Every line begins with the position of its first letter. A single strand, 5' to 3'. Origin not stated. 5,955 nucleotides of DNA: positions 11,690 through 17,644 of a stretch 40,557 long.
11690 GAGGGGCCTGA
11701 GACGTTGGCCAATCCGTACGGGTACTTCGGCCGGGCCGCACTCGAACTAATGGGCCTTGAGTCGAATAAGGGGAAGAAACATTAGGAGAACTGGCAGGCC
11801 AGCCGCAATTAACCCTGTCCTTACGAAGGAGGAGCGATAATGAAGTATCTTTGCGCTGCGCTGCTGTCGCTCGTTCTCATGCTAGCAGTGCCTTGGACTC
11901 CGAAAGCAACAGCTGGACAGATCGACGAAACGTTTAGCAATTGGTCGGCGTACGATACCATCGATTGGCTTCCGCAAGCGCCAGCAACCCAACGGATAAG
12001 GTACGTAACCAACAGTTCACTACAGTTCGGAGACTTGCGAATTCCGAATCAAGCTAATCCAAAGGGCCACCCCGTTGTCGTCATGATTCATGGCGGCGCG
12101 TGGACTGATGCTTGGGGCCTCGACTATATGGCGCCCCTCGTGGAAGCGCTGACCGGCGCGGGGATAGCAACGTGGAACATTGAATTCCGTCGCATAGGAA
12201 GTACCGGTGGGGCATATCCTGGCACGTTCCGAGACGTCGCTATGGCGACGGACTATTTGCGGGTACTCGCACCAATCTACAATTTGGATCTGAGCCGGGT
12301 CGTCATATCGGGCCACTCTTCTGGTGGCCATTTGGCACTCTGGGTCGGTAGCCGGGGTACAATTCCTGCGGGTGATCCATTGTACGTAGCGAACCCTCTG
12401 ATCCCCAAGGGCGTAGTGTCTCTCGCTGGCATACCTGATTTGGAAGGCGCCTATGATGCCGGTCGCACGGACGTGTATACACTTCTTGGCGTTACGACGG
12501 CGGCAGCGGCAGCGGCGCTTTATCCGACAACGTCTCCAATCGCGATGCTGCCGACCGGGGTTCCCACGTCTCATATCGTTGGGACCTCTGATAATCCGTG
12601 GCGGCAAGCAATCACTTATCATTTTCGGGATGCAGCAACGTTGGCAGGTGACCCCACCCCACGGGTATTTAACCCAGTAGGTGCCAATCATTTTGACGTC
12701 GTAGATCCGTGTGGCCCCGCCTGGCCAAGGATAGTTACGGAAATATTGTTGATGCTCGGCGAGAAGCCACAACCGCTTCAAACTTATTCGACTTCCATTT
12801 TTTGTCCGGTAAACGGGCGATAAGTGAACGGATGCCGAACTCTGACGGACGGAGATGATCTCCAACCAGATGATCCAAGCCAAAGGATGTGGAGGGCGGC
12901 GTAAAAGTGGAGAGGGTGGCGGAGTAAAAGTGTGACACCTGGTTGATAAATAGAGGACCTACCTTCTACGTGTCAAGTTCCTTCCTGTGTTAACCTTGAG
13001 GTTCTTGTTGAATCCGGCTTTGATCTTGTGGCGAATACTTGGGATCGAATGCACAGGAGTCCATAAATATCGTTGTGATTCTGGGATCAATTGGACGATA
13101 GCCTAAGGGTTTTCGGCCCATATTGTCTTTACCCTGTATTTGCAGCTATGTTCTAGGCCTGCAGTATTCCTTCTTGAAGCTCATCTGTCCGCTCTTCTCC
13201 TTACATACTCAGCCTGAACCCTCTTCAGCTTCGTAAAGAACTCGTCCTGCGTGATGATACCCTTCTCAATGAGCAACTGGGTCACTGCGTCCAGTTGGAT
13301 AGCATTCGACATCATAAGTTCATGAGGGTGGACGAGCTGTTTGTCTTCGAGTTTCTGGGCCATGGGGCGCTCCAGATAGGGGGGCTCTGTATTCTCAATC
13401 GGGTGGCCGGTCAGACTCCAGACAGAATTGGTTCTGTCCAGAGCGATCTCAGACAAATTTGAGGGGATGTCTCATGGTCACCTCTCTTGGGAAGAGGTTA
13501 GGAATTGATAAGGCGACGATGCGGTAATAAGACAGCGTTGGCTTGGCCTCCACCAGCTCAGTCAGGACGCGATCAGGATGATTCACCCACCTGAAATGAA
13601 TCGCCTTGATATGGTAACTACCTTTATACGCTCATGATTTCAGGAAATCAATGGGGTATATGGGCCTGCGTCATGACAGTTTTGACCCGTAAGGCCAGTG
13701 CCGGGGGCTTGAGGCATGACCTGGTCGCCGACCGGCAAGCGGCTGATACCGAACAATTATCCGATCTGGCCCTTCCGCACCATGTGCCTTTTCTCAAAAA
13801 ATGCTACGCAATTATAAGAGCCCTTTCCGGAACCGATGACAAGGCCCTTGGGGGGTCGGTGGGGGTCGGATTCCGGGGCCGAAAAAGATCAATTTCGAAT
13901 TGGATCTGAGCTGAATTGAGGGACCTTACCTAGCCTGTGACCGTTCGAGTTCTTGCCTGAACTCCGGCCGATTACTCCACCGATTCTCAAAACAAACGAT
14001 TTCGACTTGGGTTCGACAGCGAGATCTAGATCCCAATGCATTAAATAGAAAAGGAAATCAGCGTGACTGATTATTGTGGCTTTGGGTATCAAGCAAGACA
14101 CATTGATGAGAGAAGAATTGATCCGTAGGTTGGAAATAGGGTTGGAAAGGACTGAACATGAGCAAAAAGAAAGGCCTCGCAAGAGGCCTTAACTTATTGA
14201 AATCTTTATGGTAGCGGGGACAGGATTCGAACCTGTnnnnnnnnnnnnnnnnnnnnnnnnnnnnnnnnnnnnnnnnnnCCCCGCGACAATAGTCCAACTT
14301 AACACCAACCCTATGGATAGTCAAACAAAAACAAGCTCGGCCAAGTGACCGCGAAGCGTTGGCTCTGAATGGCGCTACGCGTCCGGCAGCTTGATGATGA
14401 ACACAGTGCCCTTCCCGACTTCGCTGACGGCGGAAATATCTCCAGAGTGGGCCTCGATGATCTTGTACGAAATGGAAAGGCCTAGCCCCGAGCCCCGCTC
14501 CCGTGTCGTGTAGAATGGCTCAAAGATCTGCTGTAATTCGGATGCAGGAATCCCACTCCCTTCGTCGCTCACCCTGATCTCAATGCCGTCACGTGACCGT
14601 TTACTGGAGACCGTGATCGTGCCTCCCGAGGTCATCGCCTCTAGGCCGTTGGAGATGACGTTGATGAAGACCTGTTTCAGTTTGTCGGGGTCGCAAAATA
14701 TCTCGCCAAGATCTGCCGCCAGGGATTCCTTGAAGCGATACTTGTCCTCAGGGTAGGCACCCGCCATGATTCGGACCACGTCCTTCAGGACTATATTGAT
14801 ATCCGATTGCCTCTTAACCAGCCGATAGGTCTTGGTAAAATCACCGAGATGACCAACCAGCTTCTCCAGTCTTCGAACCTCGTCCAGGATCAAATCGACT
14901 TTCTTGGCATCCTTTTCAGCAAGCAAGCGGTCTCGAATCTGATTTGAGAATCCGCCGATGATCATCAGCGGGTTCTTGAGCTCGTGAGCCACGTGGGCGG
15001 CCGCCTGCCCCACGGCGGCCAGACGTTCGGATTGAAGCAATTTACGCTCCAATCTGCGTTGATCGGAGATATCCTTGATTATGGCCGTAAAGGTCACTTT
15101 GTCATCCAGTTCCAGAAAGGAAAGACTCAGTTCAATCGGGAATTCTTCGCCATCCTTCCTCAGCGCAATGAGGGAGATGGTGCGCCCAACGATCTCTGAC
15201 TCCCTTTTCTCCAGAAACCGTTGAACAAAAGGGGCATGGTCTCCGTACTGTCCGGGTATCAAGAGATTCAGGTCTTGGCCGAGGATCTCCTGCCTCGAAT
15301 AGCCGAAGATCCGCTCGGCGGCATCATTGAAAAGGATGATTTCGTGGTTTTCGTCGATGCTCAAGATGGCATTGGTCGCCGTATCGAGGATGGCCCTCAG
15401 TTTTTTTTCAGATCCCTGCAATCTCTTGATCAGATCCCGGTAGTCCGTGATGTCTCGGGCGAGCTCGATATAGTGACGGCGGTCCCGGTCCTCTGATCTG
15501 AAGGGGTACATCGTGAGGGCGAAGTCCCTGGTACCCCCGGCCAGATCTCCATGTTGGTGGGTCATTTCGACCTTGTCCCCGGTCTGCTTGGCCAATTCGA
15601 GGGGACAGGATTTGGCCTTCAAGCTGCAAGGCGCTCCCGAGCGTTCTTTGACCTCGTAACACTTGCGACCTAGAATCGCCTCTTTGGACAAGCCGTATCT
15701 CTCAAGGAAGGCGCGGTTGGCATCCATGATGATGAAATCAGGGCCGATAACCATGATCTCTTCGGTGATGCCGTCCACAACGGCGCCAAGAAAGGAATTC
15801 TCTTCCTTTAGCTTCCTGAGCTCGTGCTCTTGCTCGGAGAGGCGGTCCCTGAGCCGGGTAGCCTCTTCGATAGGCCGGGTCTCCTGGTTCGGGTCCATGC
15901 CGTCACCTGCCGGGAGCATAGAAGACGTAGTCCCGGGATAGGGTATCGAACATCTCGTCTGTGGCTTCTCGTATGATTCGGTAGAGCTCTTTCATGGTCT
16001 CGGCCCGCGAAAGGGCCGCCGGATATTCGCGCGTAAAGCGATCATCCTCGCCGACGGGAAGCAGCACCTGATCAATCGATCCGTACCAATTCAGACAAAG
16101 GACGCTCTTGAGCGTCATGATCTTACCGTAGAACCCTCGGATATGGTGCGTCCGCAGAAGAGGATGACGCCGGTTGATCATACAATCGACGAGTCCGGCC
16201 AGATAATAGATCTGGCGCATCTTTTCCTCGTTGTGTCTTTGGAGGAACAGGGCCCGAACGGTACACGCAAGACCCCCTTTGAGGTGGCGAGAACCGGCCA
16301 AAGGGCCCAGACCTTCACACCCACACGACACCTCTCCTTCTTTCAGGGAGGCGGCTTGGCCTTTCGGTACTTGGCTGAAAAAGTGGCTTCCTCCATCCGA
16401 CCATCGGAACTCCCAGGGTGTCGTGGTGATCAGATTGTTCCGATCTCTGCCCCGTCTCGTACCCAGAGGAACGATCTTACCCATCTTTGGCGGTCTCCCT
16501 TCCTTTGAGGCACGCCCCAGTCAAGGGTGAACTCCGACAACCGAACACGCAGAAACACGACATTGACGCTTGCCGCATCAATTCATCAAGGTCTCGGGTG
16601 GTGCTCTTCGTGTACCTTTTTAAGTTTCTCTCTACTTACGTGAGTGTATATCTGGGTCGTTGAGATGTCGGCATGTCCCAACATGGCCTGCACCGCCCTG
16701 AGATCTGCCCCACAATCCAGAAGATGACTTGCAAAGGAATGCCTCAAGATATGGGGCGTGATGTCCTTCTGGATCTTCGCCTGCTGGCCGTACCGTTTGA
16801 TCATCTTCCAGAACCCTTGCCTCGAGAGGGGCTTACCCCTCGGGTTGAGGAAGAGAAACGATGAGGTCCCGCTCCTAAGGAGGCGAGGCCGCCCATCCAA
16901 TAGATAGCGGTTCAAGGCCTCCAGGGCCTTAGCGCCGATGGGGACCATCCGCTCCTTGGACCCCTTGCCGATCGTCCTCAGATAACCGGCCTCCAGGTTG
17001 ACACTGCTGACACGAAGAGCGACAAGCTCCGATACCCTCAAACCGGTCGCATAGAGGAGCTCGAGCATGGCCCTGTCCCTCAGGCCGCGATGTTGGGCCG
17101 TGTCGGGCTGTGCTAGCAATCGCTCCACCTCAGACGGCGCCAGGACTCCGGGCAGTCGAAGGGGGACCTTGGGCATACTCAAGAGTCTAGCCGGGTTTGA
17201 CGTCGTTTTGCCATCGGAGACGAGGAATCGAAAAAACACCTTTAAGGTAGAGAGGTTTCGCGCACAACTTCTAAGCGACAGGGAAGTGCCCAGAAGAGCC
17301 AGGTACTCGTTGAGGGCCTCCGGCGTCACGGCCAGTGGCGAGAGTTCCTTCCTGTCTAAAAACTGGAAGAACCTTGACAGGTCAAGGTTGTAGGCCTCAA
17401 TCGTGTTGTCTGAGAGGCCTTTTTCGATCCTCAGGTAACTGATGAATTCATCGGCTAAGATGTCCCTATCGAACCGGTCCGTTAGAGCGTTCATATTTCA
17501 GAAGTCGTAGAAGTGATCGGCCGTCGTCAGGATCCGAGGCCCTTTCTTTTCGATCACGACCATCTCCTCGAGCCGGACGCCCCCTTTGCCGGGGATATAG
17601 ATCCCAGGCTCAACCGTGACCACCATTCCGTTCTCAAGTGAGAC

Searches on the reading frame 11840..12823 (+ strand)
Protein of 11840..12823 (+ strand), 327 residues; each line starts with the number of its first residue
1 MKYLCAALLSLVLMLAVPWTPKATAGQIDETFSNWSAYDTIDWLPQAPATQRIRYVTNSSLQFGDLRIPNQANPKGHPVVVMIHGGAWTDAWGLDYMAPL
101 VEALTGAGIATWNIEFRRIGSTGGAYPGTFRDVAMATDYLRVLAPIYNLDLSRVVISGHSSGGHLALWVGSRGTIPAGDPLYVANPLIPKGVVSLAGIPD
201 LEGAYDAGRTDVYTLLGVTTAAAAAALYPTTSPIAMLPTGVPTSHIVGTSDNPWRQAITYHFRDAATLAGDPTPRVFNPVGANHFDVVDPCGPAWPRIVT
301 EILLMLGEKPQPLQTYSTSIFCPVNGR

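Call 82: search_protein_families(library=pfam, proteins=[window:11840-12823:+], max_evalue=0.00001)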
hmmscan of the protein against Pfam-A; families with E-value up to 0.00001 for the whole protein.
window:11840-12823:+ (327 aa): 2 families
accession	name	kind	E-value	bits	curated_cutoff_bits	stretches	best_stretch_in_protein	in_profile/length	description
PF20434.5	BD-FAE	-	7.2e-21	75.1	26.8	1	65-251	2-200/215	BD-FAE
PF12697.13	Abhydrolase_6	-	1.5e-06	29.5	26.3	1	80-285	1-205/217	Alpha/beta hydrolase family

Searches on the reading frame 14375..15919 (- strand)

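Call 82: search_protein_families(library=pfam, proteins=[window:14375-15919:-], max_evalue=0.00001)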
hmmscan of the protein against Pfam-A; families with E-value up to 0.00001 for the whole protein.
window:14375-15919:- (514 aa): 6 families
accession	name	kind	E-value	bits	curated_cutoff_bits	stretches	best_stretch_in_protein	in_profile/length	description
PF13426.13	PAS_9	-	7.8e-30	103.6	27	2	183-286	2-103/103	PAS domain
PF02518.31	HATPase_c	-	8.3e-28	97.5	26.4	1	410-513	2-109/111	Histidine kinase-, DNA gyrase B-, and HSP90-like ATPase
PF00989.32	PAS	-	8.9e-22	77.7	22.6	1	173-268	2-95/113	PAS fold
PF08448.16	PAS_4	-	6.7e-20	71.8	23.1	1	55-160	8-108/110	PAS fold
PF13188.13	PAS_8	-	3.9e-13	49.2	21.8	1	173-229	2-55/65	PAS domain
PF00512.31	HisKA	-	3.9e-11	43.3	26.9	1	304-363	3-62/66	His Kinase A (phospho-acceptor) domain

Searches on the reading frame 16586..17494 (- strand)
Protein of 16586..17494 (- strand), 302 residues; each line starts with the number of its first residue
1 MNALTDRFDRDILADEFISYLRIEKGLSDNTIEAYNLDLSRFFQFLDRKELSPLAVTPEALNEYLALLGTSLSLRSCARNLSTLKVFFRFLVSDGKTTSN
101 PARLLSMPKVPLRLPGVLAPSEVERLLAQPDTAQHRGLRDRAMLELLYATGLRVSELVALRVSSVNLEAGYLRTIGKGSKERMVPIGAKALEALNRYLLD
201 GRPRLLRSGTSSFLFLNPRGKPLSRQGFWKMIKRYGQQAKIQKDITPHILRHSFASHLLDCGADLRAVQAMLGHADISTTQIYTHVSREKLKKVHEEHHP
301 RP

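Call 83: search_protein_families(library=pfam, proteins=[window:16586-17494:-], max_evalue=0.00001)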
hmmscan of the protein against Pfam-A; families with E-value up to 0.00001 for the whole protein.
window:16586-17494:- (302 aa): 3 families
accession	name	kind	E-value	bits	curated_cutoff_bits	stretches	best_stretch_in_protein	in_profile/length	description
PF00589.27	Phage_integrase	-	6.8e-53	179.4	27.1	1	117-288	2-170/172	Phage integrase family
PF02899.23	Phage_int_SAM_1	-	1.2e-18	67.5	22.3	1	15-94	2-82/83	Phage integrase, N-terminal SAM-like domain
PF13495.12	Phage_int_SAM_4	-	2.3e-07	31.5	27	1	13-92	1-79/85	Phage integrase, N-terminal SAM-like domain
